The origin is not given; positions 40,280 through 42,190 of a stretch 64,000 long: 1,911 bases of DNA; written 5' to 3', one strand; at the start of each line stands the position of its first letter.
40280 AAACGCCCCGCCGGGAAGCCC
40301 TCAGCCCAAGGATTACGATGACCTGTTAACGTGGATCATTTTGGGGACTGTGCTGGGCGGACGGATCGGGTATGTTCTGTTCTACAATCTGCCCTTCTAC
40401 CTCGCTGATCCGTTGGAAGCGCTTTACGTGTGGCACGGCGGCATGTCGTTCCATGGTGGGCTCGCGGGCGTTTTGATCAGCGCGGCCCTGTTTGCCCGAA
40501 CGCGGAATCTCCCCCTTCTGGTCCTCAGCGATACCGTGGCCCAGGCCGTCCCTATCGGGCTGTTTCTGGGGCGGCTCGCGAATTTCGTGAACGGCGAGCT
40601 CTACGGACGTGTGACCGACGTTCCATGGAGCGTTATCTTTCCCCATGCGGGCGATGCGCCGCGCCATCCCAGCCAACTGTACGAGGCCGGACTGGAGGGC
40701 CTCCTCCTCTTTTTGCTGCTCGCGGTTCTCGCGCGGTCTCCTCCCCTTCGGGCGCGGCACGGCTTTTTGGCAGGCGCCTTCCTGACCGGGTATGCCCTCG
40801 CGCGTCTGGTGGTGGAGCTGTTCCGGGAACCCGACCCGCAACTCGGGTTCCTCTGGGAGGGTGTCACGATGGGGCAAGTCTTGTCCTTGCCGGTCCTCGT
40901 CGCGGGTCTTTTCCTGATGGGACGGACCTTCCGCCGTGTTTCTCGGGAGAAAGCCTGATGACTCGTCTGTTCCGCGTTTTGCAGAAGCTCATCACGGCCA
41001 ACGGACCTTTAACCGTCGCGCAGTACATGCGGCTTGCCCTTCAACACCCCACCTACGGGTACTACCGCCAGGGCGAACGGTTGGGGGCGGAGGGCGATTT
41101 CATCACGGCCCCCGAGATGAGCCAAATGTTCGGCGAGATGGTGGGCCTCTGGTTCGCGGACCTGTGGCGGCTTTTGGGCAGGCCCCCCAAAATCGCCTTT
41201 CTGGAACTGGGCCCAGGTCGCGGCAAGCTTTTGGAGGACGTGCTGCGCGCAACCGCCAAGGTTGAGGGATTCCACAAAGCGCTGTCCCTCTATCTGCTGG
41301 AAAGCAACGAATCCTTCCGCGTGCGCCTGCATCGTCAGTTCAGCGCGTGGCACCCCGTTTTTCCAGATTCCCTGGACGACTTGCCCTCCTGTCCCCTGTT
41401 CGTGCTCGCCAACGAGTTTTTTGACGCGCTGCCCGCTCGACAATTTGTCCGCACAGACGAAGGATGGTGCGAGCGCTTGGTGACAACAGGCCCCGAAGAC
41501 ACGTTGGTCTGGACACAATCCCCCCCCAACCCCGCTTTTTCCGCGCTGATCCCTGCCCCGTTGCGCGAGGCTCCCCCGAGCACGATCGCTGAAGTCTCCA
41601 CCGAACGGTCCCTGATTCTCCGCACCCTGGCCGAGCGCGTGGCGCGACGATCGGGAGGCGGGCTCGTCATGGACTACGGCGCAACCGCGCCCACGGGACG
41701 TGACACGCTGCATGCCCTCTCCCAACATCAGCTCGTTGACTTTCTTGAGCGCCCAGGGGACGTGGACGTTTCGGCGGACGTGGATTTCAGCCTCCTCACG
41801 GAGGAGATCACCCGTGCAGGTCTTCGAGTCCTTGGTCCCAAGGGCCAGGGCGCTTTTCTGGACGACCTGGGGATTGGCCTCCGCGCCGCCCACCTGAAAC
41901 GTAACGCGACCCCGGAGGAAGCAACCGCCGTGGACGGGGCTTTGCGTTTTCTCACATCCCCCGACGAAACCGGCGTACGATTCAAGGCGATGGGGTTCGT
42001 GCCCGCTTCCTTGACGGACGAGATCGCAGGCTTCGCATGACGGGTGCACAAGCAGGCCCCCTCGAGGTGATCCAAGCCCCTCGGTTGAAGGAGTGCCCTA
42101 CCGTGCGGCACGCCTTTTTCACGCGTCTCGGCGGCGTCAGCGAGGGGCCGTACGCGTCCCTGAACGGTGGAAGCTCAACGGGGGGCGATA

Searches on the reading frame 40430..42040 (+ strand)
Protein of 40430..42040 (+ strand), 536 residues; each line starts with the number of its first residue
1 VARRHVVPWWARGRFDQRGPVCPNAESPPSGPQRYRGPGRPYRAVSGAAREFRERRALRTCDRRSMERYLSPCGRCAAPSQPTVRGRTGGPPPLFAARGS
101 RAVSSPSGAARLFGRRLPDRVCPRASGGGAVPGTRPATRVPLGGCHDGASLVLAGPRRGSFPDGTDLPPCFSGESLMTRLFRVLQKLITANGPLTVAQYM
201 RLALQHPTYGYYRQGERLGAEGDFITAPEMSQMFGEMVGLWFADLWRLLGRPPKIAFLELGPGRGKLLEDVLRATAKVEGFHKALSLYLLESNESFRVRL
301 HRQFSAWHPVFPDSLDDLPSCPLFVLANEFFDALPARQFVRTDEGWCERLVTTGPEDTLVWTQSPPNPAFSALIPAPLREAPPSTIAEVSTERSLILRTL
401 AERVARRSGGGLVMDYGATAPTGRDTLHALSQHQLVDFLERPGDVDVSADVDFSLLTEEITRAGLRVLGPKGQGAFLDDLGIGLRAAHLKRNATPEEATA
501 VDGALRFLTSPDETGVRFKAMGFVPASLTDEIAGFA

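Call 93: search_protein_families(library=pfam, proteins=[window:40430-42040:+], max_evalue=0.00001)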
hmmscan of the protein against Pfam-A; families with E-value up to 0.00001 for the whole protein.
window:40430-42040:+ (536 aa): 1 family
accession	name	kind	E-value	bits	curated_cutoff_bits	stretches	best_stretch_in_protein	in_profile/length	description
PF02636.23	Methyltransf_28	-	1.9e-51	175.3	23.3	1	237-470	1-248/249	Putative S-adenosyl-L-methionine-dependent methyltransferase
